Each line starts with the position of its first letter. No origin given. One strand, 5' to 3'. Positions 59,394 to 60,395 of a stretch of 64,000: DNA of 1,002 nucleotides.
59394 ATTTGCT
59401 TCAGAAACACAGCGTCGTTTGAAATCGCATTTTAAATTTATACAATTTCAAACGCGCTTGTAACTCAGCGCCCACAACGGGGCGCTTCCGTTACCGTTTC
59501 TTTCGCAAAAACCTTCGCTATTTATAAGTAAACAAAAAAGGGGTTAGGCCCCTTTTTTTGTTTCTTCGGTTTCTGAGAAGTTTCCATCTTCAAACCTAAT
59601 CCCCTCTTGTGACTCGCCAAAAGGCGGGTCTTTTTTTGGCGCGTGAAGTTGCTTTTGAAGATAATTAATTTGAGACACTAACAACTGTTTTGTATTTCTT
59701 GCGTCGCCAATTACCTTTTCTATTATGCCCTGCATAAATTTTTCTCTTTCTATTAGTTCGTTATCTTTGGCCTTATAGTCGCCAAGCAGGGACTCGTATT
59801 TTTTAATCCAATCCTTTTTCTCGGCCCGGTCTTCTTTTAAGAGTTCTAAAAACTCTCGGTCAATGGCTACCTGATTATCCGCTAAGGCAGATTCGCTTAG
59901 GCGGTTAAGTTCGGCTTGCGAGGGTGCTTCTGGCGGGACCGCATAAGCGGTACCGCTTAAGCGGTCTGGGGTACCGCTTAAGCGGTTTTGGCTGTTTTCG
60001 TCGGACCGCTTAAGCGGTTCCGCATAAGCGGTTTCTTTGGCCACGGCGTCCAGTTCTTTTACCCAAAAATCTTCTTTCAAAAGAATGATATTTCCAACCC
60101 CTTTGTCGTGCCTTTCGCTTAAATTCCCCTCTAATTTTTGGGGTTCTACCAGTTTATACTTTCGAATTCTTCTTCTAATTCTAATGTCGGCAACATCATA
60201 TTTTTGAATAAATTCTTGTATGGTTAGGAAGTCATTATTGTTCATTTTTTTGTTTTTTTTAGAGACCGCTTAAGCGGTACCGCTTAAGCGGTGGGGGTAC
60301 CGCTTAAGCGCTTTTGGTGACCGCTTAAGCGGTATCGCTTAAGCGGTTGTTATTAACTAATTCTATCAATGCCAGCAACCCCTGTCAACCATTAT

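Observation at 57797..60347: Thirteen copies of a 14-bp palindrome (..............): two mirror-layout arrays around a 233-aa gene plus a pair at the comM start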

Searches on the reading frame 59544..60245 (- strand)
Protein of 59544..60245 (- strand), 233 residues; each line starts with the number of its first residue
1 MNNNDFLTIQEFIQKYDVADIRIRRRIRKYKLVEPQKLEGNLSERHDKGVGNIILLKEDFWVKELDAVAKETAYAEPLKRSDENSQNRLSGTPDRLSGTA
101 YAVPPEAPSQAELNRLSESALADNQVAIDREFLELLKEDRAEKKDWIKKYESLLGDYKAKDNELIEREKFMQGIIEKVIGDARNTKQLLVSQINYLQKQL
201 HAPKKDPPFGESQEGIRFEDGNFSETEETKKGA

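Call 5: search_protein_families(library=pfam, proteins=[window:59544-60245:-], max_evalue=0.1)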
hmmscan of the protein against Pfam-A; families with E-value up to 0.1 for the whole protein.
window:59544-60245:- (233 aa): 0 families

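Call 7: find_homologous_proteins(query=window:59544-60245:-, max_evalue=0.001)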
Query window:59544-60245:- (233 aa): 48 proteins with E <= 0.001 among 304 candidates.
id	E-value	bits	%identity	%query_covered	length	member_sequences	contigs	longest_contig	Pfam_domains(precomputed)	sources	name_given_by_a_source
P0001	2.9e-144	497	99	100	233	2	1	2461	-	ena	-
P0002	3.7e-121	421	84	99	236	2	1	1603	-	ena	-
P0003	1.5e-116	406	84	98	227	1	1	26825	-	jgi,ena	-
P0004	4.6e-116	404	84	98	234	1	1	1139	-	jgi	jgi:hypothetical protein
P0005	1.5e-104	367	75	100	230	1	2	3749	-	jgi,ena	-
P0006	2.6e-103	363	77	98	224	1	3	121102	-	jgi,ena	-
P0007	3.4e-102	359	74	98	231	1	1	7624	-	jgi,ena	-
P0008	9.2e-99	348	73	100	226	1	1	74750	-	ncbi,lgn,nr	ncbi:MAG: hypothetical protein NTW11_00945 [Candidatus Staskawiczbacteria bacterium]|nr:hypothetical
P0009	1.0e-98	348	71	100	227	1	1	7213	-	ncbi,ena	-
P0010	4.8e-98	345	72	98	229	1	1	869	-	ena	-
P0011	5.2e-98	345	72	97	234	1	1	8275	-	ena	-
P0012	2.8e-96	340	72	97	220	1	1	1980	-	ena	-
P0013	8.0e-96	338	73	97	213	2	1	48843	-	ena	-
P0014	5.2e-94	332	73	96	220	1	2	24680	-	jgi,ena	-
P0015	7.6e-94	332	71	99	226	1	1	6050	-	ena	-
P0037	2.5e-86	307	65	99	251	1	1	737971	-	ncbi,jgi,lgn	ncbi:MAG: hypothetical protein WC711_03085 [Candidatus Staskawiczbacteria bacterium]|jgi:hypothetica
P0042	3.3e-76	274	63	98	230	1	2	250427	-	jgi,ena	-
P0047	1.5e-32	131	37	85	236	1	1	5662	-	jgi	jgi:hypothetical protein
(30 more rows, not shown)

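Call 8: find_encoding_contigs(protein=window:59544-60245:-, flank=10000, max_places=6)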
Protein window:59544-60245:- (233 aa): 1 contig read that carries it; 1 place shown.
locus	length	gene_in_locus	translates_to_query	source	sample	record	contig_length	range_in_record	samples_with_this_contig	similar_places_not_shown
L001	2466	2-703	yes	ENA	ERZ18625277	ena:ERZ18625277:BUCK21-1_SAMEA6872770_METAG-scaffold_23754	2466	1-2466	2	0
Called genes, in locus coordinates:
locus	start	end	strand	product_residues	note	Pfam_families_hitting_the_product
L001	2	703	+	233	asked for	?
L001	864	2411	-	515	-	PF13541:ChlI, PF00493:MCM (faint), PF00158:Sigma54_activat (faint), PF01078:Mg_chelatase, PF07728:AAA_5 (faint), PF13335:Mg_chelatase_C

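Call 13: find_encoding_contigs(protein=P0037, flank=10000, max_places=2)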
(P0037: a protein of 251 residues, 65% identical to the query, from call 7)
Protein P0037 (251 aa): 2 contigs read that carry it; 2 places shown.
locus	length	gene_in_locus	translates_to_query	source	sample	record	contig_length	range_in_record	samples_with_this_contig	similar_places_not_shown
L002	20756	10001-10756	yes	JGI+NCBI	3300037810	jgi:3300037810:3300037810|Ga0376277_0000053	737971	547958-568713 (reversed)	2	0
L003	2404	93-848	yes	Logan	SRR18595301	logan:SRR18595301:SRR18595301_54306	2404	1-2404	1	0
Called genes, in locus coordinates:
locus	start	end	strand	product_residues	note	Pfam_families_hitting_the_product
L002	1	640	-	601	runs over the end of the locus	PF01935:DUF87 (weak), PF12846:AAA_10, PF19044:P-loop_TraG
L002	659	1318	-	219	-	PF26593:TraC-like (weak)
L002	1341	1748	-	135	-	PF12666:PrgI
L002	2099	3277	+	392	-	-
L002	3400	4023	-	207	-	-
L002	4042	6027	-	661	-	-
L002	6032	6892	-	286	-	PF00398:RrnaAD, PF13649:Methyltransf_25 (weak)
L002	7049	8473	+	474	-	PF25852:DUF6242_C (faint), PF15902:Sortilin-Vps10 (weak)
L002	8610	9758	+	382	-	PF01476:LysM, PF23473:LysM3_LYK4_5 (faint), PF01476:LysM, PF01551:Peptidase_M23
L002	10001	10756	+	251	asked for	-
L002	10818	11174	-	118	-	PF01258:zf-dskA_traR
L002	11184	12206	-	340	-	-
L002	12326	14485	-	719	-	PF01138:RNase_PH, PF03725:RNase_PH_C (weak), PF01138:RNase_PH, PF00013:KH_1, PF00575:S1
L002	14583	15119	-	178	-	PF01936:NYN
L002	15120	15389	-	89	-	PF00312:Ribosomal_S15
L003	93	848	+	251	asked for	-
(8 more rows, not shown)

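Call 14: find_encoding_contigs(protein=P0042, flank=10000, max_places=2)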
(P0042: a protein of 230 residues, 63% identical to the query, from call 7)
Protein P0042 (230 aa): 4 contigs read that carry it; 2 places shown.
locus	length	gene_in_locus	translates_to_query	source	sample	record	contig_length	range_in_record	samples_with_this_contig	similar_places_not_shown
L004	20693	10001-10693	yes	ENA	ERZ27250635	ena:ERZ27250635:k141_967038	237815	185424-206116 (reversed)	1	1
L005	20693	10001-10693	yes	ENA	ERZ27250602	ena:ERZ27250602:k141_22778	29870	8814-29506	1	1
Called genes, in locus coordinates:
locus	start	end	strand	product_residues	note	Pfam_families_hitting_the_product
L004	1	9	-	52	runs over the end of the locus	-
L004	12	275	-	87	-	PF12961:DUF3850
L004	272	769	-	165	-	PF00719:Pyrophosphatase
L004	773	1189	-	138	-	PF04677:CwfJ_C_1 (faint), PF11969:DcpS_C, PF01230:HIT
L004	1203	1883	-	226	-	PF00583:Acetyltransf_1 (weak)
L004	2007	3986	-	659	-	PF03030:H_PPase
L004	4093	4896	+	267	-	PF08332:CaMKII_AD (faint)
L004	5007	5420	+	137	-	-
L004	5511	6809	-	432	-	PF08529:NusA_N, PF00575:S1 (weak), PF13184:KH_NusA_1st, PF26594:KH_NusA_2nd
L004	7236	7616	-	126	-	PF02021:UPF0102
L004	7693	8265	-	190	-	PF13563:2_5_RNA_ligase2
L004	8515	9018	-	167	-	PF06325:PrmA, PF13489:Methyltransf_23 (weak), PF13847:Methyltransf_31, PF08241:Methyltransf_11 (weak), PF08242:Methyltransf_12, PF13649:Methyltransf_25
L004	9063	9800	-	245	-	-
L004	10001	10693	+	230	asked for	-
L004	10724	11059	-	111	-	-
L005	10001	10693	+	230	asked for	-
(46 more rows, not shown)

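Call 17: find_encoding_contigs(protein=P0047, flank=10000, max_places=2)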
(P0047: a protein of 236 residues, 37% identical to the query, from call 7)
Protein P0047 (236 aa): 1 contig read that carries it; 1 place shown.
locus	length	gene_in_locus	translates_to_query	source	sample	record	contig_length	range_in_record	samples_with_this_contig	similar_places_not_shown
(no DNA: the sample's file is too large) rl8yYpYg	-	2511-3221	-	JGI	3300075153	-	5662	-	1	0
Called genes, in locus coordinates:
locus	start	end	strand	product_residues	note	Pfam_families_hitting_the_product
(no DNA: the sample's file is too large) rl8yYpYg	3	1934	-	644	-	?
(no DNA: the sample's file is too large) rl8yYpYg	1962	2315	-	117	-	PF08378:NERD, PF02021:UPF0102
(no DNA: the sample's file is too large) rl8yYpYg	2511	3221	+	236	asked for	-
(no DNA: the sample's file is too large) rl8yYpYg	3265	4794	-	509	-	PF13541:ChlI, PF00493:MCM (faint), PF01078:Mg_chelatase, PF00158:Sigma54_activat (faint), PF07728:AAA_5 (weak), PF13335:Mg_chelatase_C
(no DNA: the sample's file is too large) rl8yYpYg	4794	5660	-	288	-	?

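Call 20: find_related_loci(query=A1, collection=metagenome_contigs, flank=10000)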
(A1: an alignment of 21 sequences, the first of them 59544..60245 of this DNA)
Query A1 (233 aa) in metagenome_contigs; peptide patterns used: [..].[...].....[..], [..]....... (x = any residue, [..] = any of these).
205 stretches matched a pattern; 22 encode a relative of the query (tblastn E <= 1e-3); 22 distinct loci.
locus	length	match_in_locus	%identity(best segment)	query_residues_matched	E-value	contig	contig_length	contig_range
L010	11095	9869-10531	84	1-228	6e-121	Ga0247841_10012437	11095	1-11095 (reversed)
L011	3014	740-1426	75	1-232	7e-112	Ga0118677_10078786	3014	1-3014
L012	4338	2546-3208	74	1-228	2e-104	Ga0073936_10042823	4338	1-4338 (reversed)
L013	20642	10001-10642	77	5-228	8e-103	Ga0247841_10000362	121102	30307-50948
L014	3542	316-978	71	1-230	5e-100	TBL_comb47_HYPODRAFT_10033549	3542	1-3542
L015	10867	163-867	67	1-228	5e-95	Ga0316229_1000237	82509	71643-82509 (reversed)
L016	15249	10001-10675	69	1-226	2e-94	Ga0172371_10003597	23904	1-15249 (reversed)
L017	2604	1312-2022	71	5-228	4e-97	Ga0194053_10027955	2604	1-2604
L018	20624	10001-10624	71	1-228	2e-94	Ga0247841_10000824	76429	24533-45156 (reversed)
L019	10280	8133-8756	67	1-233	1e-93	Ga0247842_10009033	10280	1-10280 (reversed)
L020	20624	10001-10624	67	1-233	2e-93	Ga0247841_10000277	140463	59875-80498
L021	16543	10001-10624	70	1-227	8e-93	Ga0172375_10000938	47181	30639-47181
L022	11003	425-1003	72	29-228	3e-92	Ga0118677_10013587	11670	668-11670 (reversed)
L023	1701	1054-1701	69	1-218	4e-94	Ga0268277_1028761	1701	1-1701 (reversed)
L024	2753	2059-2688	68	1-225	5e-91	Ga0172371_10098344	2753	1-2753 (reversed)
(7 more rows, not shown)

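Call 23: predict_structure(alignment_id=A1)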
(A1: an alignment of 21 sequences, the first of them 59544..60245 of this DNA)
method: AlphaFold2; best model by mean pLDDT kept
length: 233 residues; sequences in the alignment: 21
mean_pLDDT: 63.6   pTM: 0.27
mean pLDDT of the five models: 63.6, 62.9, 61.1, 60.2, 58.1
residues with pLDDT >= 90: 60; 70-90: 45; 50-70: 25; < 50: 103
segments of 3 or more residues with pLDDT < 50: 33-51, 72-126, 209-233
pLDDT, mean of each block of 10 residues (from residue 1): 64 78 74 45 42 68 70 38 36 35 37 42 53 87 94 94 96 97 97 92 50 40 41 37
secondary structure, 60 per line:
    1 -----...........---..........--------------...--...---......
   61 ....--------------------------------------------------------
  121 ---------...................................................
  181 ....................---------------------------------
elements in order: E6-8 H9-16 H20-29 E44-46 E49-51 E55-57 H58-64 H130-200

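Call 48: find_homologous_proteins(query=P0047, max_evalue=0.001)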
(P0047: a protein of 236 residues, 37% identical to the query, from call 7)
Query P0047 (236 aa): 15 proteins with E <= 0.001 among 531 candidates.
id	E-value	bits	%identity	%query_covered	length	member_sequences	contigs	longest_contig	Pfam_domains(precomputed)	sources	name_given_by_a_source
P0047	2.5e-148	510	100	100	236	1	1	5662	-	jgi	jgi:hypothetical protein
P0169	2.1e-66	242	55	100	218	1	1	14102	-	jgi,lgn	jgi:hypothetical protein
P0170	3.8e-41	159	72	45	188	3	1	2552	-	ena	-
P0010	3.4e-32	130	76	33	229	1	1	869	-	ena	-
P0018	1.3e-31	128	73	33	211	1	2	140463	-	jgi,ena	-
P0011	2.1e-31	128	71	34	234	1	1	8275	-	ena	-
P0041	2.4e-31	127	63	40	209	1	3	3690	-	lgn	-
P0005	5.5e-31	126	60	42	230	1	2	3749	-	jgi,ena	-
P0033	8.1e-31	126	72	35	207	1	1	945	-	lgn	-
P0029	2.2e-30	124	71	33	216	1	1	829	-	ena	-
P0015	2.8e-30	124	41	88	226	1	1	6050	-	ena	-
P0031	4.9e-30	123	72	35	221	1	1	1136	-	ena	-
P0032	5.2e-30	123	63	42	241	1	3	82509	-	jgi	-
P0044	8.5e-30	122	66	38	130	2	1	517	-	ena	-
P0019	2.2e-29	121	71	33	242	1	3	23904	-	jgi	-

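Call 49: find_encoding_contigs(protein=P0169, flank=10000, max_places=2)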
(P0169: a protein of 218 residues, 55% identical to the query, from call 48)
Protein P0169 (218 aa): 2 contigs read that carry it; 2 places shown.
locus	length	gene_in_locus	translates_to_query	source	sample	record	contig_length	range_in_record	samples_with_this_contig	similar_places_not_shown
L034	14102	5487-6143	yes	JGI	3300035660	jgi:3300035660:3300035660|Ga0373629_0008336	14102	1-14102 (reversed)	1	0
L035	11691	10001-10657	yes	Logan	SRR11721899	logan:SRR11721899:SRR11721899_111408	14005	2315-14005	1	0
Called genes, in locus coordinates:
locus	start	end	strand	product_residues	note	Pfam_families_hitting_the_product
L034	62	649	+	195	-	PF17289:Terminase_6C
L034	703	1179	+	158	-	-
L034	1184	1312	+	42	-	-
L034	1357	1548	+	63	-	-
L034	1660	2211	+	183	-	-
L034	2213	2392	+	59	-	-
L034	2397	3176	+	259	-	-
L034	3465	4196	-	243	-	-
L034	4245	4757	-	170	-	-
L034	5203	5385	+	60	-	-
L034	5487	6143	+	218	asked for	-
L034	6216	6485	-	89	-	-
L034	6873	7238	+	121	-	-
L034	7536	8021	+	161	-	PF00239:Resolvase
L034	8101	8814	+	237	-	-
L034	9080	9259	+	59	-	-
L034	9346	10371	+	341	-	PF13481:AAA_25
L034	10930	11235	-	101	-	-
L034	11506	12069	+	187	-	-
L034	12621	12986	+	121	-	-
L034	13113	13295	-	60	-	-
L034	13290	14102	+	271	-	?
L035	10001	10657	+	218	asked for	-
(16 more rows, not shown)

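Call 50: find_encoding_contigs(protein=P0170, flank=10000, max_places=2)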
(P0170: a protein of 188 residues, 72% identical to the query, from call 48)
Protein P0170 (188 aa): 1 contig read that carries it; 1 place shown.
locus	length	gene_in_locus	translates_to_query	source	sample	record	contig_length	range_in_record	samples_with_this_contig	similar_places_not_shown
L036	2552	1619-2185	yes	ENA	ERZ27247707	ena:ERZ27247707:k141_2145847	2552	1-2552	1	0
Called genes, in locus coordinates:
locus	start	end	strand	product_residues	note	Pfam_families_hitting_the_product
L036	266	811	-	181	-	-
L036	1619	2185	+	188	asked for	-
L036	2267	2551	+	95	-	?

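Call 57: search_protein_families(library=phrogs, proteins=[L034:5487-6143:+, L034:5203-5385:+, L034:6873-7238:+, L034:8056-8814:+, L034:9346-10371:+, L034:11506-12069:+, L034:6216-6500:-, L034:12621-12986:+, window:59544-60245:-], max_evalue=0.01)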
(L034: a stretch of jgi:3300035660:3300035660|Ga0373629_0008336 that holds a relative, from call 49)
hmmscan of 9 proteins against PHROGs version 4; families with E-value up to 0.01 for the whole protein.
L034:5487-6143:+ (218 aa): 1 family
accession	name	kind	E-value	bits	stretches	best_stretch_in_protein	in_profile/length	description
phrog_989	-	unknown function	0.0044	17.8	0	7-33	4-30/70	-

L034:5203-5385:+ (60 aa): 3 families
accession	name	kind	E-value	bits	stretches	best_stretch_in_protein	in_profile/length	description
phrog_66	-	integration and excision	0.00027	21.7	1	3-58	91-144/412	excisionase and transcriptional regulator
phrog_6401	-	DNA, RNA and nucleotide metabolism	0.0019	19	1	3-59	7-61/64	DNA binding protein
phrog_10045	-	DNA, RNA and nucleotide metabolism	0.0074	17.1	1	4-57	19-71/74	HTH DNA binding protein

L034:6873-7238:+ (121 aa): 13 families
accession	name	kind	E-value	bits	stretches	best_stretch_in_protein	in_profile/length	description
phrog_4707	-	DNA, RNA and nucleotide metabolism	5.4e-24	86.4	1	19-116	3-100/409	replication initiation protein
phrog_11718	-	unknown function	1.1e-19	71.7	1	32-119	11-100/105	-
phrog_428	-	DNA, RNA and nucleotide metabolism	3.2e-18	67.1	1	14-118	72-179/455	replication initiation protein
phrog_37920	-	DNA, RNA and nucleotide metabolism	1.9e-14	54.5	1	23-107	2-86/245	HTH DNA binding protein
phrog_1456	-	DNA, RNA and nucleotide metabolism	5e-14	53.1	1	27-106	7-86/365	DNA binding protein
phrog_186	-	DNA, RNA and nucleotide metabolism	1.4e-12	49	1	19-120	8-118/308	DnaD-like helicase loader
phrog_27492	-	unknown function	2.8e-11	44.4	1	11-103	2-95/304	-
phrog_23842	-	unknown function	2.7e-10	40.9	1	17-118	8-110/317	-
phrog_270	-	DNA, RNA and nucleotide metabolism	1.9e-09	38.4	1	23-118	22-119/383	replication initiation protein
phrog_4221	-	DNA, RNA and nucleotide metabolism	5e-08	33.6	1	31-111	11-91/325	replication initiation protein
phrog_22134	-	unknown function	7.2e-05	23.7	1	41-107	7-74/262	-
phrog_345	-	DNA, RNA and nucleotide metabolism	0.00058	20.6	1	19-108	15-110/297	replication initiation O-like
phrog_7882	-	DNA, RNA and nucleotide metabolism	0.0013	19.2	1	81-115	82-118/314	DnaD-like helicase loader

L034:8056-8814:+ (252 aa): 0 families

L034:9346-10371:+ (341 aa): 14 families
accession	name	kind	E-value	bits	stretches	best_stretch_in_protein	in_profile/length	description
phrog_3123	-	unknown function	3.6e-28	99.5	1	6-234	295-547/583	-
phrog_906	-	DNA, RNA and nucleotide metabolism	4.4e-21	76.3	1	37-230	512-702/872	DNA polymerase/primase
phrog_2597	-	DNA, RNA and nucleotide metabolism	3.5e-17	63.2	1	36-197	351-518/747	DNA primase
phrog_6357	-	unknown function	5.2e-17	63.1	1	41-260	20-223/321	-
phrog_1284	-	unknown function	3.8e-16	60.3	1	40-199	23-190/306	-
phrog_239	-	DNA, RNA and nucleotide metabolism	2e-13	51.2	1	36-239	343-570/801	DNA primase/helicase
phrog_13004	-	unknown function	1.3e-10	41.6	1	44-248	125-341/363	-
phrog_25693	-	unknown function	4e-10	39.9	2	144-216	159-230/405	-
phrog_19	-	DNA, RNA and nucleotide metabolism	1.2e-09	38.6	1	49-278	350-592/621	DnaB-like replicative helicase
phrog_6012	-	DNA, RNA and nucleotide metabolism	4.5e-09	37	1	47-206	143-306/447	DNA helicase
phrog_243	-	DNA, RNA and nucleotide metabolism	2.3e-07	31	1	148-203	143-200/273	DnaB-like replicative helicase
phrog_2850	-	unknown function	6e-07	29.7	1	40-224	146-331/465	-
phrog_97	-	other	1.7e-06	28.5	1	49-170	70-188/506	UvsX-like recombinase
phrog_3228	-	DNA, RNA and nucleotide metabolism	1.8e-06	27.6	1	36-246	358-575/766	replicative helicase-primase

L034:11506-12069:+ (187 aa): 2 families
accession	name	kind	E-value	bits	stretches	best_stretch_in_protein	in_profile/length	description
phrog_51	-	head and packaging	2.1e-06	28.7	1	1-115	85-177/261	terminase small subunit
phrog_641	-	head and packaging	0.0021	19.6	1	5-65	3-61/162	terminase small subunit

L034:6216-6500:- (94 aa): 0 families

L034:12621-12986:+ (121 aa): 3 families
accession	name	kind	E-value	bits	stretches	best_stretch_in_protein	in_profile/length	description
phrog_2308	-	unknown function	0.00038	21.5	1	2-33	57-88/138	-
phrog_1271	-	DNA, RNA and nucleotide metabolism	0.0009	19.7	1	2-96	214-284/361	HNH endonuclease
phrog_24020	-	unknown function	0.0026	18.6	1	80-95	6-21/49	-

window:59544-60245:- (233 aa): 0 families

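Call 60: search_dna_similar(query=window:59544-60245:-, collection=plasmids, mode=protein, max_evalue=0.01, max_rows=10)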
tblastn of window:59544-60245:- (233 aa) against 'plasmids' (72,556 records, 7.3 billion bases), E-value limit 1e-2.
No match.

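Call 61: search_dna_similar(query=window:59544-60245:-, collection=phages, mode=protein, max_evalue=0.01, max_rows=10)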
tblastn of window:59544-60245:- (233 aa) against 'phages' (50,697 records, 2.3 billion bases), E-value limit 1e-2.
No match.

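Call 63: search_protein_representatives(alignment_id=A1)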
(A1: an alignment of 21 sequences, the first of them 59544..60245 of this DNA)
Query: 21 sequences, 226 profile positions. Proteins with E-value up to 0.001 (for the whole library): 13; up to 1e-10: 7; up to 1e-30: 6. The best 13 are listed.
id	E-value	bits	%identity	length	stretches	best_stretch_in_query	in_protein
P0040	1.6e-101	355.1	-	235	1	1-220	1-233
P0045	8.8e-57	208.7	-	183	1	1-124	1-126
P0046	1.6e-49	184.9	-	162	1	1-126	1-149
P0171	9.7e-46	172.6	-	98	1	118-203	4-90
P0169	2.1e-42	161.7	-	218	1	4-218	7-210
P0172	1.4e-34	136.1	-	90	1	144-222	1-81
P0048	1.7e-26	109.6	-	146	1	147-223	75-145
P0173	1.3e-09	54.4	-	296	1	5-145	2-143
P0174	2.7e-07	46.9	-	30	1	1-29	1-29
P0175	1.2e-06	44.7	-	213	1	5-98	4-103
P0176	3.9e-06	43.0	-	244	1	108-221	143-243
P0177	5.5e-06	42.6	-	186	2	1-120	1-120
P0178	2.3e-05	40.6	-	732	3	3-29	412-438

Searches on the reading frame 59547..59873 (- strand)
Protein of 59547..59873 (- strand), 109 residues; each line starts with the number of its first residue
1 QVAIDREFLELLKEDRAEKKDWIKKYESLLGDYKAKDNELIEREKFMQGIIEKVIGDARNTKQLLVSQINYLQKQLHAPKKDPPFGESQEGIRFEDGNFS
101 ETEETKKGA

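Call 28: search_protein_families(library=pfam, proteins=[window:59547-59873:-], max_evalue=10)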
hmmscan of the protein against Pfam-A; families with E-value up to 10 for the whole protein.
seq(109 aa): 1 family
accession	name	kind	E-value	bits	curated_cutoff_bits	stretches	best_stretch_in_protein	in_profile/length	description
PF09999.14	DUF2240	-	0.055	13.6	22.3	1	33-77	74-117/144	Uncharacterized protein conserved in archaea (DUF2240)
